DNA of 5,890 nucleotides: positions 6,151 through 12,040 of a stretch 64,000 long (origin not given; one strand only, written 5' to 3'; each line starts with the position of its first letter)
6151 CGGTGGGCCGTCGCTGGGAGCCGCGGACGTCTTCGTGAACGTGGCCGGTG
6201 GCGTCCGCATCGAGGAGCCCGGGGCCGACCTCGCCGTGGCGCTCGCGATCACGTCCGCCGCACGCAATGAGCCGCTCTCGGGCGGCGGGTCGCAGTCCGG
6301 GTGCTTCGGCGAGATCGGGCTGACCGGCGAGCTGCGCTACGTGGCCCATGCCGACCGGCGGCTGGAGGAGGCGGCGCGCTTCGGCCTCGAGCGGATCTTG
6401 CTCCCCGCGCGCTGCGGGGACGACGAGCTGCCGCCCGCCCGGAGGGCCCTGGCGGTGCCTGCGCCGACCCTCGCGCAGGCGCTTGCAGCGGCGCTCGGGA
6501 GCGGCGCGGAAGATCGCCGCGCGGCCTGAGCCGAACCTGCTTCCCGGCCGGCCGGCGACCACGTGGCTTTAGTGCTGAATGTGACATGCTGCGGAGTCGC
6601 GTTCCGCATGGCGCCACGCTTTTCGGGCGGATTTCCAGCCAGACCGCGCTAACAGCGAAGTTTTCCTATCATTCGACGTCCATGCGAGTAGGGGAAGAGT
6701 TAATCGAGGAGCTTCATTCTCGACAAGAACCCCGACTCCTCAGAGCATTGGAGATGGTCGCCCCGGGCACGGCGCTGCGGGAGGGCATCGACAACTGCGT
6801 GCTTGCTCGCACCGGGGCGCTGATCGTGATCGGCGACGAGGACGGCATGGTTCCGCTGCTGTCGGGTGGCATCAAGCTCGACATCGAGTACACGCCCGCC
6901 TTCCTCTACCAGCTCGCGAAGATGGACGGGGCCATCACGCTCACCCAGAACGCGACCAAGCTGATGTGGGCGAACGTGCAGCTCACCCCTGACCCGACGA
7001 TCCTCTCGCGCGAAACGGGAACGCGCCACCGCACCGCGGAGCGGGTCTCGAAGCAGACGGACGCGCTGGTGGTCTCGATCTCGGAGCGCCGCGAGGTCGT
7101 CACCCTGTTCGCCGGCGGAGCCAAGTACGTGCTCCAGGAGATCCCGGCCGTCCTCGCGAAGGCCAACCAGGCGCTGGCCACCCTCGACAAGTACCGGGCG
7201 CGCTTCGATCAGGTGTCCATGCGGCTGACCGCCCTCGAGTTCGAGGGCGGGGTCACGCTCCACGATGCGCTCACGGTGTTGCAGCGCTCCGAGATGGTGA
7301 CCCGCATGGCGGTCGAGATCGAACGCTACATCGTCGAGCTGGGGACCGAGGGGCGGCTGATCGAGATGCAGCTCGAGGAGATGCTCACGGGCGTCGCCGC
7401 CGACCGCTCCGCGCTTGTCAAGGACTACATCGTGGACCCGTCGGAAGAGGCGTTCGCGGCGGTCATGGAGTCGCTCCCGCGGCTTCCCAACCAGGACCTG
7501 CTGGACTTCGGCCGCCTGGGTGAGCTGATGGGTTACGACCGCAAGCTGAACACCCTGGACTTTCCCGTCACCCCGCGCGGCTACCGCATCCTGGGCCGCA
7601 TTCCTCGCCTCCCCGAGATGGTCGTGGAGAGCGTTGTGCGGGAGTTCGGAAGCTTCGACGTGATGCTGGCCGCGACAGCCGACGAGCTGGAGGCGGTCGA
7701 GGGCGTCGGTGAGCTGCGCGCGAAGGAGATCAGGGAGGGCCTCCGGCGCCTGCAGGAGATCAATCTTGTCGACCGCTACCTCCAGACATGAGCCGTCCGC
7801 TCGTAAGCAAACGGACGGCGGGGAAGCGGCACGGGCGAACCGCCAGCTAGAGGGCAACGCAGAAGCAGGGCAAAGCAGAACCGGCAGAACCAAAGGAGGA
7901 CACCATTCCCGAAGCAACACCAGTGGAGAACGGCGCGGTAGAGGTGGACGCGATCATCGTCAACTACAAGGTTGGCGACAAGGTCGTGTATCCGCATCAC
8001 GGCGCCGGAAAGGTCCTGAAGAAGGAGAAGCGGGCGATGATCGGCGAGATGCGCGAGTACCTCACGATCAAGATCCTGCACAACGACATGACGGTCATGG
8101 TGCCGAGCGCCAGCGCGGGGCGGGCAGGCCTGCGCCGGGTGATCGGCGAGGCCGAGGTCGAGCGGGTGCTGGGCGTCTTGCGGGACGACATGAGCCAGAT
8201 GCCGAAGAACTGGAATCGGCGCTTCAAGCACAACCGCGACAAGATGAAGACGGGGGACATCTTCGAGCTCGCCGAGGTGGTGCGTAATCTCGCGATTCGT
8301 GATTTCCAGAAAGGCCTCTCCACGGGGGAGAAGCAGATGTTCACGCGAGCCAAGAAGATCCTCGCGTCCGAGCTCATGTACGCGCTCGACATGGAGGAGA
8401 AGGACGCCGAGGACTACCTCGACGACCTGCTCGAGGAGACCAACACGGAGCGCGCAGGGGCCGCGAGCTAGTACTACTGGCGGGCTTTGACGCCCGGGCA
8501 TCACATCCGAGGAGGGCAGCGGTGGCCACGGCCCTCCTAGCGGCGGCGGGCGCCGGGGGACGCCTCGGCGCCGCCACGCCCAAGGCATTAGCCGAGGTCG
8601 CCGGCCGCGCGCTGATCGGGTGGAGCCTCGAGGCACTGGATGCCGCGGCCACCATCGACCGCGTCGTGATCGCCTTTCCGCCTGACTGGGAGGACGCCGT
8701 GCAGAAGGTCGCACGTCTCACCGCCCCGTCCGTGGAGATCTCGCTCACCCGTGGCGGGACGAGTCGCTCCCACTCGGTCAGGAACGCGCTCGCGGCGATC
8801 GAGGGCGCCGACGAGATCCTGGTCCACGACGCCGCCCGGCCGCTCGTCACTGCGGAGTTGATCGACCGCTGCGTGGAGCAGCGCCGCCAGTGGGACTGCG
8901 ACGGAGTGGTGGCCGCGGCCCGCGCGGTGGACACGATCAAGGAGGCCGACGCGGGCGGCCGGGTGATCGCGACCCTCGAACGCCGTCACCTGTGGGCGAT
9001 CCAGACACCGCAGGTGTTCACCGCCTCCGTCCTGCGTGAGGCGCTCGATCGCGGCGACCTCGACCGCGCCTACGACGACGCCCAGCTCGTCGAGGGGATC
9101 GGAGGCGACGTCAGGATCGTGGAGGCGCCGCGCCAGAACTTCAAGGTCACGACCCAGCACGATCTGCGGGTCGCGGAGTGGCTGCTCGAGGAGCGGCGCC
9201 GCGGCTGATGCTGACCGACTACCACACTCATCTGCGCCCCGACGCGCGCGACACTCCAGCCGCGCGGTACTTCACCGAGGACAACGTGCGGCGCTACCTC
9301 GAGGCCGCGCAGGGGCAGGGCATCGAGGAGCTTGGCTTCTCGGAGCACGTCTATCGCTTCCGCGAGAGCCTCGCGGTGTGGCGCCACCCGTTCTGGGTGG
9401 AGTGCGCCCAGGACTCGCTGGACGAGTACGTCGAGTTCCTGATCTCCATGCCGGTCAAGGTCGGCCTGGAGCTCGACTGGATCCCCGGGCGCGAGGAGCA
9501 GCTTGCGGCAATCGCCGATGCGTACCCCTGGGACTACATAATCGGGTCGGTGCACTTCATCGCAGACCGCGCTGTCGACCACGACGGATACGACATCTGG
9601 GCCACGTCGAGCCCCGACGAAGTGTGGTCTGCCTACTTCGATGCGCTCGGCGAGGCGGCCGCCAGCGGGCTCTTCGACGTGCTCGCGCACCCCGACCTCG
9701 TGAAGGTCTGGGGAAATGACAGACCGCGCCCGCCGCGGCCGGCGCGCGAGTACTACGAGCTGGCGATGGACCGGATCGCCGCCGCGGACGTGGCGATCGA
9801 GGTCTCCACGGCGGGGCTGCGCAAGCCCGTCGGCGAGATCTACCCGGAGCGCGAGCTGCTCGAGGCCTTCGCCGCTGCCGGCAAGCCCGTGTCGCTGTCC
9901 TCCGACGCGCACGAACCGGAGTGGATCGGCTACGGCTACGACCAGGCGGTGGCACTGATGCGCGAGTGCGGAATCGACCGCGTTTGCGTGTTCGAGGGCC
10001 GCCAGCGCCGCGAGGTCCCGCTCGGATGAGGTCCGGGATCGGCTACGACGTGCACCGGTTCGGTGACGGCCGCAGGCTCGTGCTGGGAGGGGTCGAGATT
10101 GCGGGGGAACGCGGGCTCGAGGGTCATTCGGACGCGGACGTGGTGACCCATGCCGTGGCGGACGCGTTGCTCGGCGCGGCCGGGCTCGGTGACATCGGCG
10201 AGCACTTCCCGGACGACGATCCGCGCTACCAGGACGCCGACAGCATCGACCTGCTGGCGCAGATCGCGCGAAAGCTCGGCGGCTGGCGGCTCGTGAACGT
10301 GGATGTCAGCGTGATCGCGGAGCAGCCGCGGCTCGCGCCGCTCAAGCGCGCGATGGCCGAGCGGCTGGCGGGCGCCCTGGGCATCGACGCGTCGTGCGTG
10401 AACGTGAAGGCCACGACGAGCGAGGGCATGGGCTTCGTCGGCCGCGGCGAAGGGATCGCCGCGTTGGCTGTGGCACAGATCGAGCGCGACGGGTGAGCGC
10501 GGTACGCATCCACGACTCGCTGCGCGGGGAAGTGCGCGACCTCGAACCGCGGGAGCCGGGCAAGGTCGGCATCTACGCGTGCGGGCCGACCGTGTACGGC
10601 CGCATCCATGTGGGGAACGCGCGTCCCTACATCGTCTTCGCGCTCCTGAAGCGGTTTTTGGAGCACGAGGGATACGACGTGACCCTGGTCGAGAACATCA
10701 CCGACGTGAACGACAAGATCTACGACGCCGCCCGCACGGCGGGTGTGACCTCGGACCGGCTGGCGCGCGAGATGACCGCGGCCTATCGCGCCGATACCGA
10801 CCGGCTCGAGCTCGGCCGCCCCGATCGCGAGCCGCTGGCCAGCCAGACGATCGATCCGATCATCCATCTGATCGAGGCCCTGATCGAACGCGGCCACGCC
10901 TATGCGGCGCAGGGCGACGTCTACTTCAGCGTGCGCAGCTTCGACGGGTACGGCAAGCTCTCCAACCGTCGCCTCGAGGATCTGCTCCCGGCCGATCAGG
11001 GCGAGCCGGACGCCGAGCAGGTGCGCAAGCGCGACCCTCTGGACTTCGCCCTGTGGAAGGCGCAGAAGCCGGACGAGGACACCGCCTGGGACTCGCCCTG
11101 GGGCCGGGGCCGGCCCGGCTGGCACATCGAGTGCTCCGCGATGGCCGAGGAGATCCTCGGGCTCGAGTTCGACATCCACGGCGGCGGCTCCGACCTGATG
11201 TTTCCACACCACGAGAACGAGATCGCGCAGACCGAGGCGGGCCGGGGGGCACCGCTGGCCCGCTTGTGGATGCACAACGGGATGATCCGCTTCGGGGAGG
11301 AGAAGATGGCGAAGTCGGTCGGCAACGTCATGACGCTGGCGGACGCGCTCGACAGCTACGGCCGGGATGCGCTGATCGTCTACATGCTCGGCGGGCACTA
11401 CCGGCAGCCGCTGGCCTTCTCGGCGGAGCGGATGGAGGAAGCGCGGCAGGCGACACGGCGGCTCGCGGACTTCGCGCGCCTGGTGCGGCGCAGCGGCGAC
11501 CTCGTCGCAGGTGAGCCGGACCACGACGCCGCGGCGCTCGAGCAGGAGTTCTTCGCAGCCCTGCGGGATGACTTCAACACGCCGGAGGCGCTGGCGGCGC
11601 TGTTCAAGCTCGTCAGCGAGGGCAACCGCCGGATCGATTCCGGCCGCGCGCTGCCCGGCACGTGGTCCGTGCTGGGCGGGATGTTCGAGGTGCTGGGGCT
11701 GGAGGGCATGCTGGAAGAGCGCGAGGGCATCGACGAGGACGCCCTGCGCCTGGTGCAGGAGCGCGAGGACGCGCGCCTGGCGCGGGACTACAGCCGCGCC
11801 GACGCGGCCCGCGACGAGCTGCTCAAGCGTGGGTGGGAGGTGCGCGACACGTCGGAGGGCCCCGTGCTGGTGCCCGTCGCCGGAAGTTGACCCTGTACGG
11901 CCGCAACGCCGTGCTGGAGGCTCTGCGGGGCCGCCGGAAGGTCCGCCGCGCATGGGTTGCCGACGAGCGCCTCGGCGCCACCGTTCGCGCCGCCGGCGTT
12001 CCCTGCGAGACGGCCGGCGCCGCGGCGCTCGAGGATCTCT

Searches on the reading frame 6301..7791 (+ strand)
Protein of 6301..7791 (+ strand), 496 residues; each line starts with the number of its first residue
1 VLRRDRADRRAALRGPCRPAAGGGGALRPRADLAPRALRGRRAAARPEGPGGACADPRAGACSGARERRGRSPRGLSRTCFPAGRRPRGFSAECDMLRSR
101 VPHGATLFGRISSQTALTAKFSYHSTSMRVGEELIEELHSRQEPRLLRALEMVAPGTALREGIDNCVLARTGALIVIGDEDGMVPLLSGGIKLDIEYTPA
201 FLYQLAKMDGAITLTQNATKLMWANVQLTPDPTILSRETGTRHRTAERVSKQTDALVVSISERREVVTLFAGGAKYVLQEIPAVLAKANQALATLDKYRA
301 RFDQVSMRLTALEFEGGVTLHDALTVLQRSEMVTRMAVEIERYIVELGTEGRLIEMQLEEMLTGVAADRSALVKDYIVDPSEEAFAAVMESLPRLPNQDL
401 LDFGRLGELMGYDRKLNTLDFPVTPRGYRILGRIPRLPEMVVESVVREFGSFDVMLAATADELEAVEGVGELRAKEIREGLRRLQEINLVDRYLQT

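Call 28: search_protein_families(library=pfam, proteins=[window:6301-7791:+], max_evalue=0.0001)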
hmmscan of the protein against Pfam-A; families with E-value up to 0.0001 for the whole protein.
window:6301-7791:+ (496 aa): 2 families
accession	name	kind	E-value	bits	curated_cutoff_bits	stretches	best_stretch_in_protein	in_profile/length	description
PF10635.14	DisA-linker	-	7.7e-49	165.6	25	1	278-417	1-140/142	DisA bacterial checkpoint controller linker region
PF02457.21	DAC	-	4.1e-26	91.3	27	1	161-273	2-117/119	DisA bacterial checkpoint controller nucleotide-binding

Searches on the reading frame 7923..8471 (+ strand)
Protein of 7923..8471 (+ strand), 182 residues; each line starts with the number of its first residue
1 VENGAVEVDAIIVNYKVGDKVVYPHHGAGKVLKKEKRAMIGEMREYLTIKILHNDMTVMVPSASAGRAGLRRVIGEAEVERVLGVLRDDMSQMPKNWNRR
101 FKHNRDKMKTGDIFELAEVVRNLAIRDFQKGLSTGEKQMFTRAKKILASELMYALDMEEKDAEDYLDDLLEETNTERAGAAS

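Call 28: search_protein_families(library=pfam, proteins=[window:7923-8471:+], max_evalue=0.0001)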
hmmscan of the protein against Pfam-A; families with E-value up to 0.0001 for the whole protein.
window:7923-8471:+ (182 aa): 2 families
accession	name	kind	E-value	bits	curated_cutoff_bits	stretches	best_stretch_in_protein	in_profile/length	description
PF21095.3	CarD_C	-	2.8e-34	117.4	23.1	1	81-167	1-87/87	CarD, C-terminal domain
PF02559.22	CarD_TRCF_RID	-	3.5e-15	56.3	23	1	15-74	1-57/57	CarD-like/TRCF RID domain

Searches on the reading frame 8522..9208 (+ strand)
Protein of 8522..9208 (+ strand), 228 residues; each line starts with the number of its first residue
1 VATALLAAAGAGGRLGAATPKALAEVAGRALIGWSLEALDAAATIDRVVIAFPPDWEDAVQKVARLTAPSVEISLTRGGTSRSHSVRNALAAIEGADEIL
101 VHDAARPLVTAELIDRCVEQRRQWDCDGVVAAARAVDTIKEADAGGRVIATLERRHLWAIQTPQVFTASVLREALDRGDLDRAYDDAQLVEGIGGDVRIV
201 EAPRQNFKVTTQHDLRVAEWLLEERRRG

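Call 28: search_protein_families(library=pfam, proteins=[window:8522-9208:+], max_evalue=0.0001)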
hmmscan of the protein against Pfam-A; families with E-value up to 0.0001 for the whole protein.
window:8522-9208:+ (228 aa): 3 families
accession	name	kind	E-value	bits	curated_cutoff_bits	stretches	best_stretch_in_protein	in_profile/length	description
PF01128.25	IspD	-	2.3e-57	194.8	27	1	4-223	3-220/221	2-C-methyl-D-erythritol 4-phosphate cytidylyltransferase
PF12804.13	NTP_transf_3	-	8.3e-14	52.5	27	1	5-135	2-125/160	MobA-like NTP transferase domain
PF02348.25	CTP_transf_3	-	8.8e-05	22.8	22.6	0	21-137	16-130/217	Cytidylyltransferase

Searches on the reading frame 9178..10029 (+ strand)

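Call 28: search_protein_families(library=pfam, proteins=[window:9178-10029:+], max_evalue=0.0001)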
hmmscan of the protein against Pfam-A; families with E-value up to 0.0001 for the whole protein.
window:9178-10029:+ (283 aa): 1 family
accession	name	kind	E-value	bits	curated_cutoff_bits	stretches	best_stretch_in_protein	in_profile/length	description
PF02811.25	PHP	-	5.4e-13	50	26.4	1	34-212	14-164/164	PHP domain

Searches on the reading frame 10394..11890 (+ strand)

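Call 28: search_protein_families(library=pfam, proteins=[window:10394-11890:+], max_evalue=0.0001)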
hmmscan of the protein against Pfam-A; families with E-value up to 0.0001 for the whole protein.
window:10394-11890:+ (498 aa): 3 families
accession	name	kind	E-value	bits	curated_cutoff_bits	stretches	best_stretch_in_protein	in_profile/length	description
PF01406.26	tRNA-synt_1e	-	5.5e-113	377.8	27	1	51-351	3-300/301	tRNA synthetases class I (C) catalytic domain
PF09190.17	DALR_2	-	1.9e-11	44.8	22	1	385-436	1-55/57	DALR domain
PF09334.17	tRNA-synt_1g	-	2.1e-06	27.2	20.1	0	67-141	10-84/391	tRNA synthetases class I (M)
